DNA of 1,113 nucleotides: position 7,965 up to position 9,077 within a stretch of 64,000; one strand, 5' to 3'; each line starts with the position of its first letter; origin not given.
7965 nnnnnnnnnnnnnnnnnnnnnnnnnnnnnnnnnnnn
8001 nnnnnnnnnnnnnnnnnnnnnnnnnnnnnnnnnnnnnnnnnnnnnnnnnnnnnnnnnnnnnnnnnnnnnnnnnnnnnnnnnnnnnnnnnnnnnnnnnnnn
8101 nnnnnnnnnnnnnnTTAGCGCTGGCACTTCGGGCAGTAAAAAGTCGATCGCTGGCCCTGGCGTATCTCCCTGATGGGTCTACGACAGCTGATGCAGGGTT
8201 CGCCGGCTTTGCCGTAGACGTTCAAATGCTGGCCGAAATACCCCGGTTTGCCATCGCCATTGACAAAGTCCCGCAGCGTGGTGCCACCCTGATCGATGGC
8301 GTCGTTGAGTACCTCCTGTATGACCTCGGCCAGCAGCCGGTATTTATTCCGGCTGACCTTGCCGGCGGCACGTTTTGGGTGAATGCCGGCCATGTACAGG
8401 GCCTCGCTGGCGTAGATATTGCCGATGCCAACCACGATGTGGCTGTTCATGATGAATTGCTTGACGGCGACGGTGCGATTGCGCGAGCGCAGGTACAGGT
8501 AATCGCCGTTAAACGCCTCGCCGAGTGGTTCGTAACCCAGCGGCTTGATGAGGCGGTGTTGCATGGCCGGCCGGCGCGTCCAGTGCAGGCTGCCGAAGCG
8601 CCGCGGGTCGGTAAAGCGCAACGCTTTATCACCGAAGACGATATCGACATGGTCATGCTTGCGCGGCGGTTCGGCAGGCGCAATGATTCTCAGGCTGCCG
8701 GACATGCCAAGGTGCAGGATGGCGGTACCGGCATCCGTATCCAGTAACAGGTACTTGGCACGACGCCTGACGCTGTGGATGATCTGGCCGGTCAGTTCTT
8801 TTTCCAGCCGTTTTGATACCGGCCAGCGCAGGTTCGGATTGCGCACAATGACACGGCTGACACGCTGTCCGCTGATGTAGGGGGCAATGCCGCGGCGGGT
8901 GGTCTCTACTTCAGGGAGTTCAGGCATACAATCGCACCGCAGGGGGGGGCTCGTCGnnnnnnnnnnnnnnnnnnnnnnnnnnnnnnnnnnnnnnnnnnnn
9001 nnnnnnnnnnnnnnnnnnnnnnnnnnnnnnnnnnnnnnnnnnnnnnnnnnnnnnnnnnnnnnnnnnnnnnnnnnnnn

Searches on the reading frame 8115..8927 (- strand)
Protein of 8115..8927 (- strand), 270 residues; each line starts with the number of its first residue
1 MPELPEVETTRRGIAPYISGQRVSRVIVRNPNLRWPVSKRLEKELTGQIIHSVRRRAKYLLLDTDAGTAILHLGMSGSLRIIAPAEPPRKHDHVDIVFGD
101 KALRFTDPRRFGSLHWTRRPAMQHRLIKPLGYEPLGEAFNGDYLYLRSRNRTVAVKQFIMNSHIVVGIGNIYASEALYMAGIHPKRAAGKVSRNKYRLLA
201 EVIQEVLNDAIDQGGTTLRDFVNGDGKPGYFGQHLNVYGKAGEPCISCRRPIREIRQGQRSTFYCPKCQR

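Call 3: search_protein_families(library=pfam, proteins=[window:8115-8927:-], max_evalue=1)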
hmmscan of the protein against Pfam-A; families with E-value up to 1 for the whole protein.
window:8115-8927:- (270 aa): 4 families
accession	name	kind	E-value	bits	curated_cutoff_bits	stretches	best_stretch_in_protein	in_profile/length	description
PF01149.29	Fapy_DNA_glyco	-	2.1e-37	128.8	25.5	1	1-113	1-116/117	Formamidopyrimidine-DNA glycosylase N-terminal domain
PF06831.19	H2TH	-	4.6e-25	87.9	34.7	1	130-220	1-91/93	Formamidopyrimidine-DNA glycosylase H2TH domain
PF06827.20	zf-FPG_IleRS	-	1.8e-09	37.6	21.3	1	242-269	1-28/30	Zinc finger found in FPG and IleRS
PF25164.1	CoiA_N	-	0.38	10.8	26.3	1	253-269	10-24/50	Competence protein CoiA, N-terminal domain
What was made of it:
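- Checked: The stated position is correct. mutM/Fpg is at 8115..8927 on the minus strand (Pfam, call 3).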
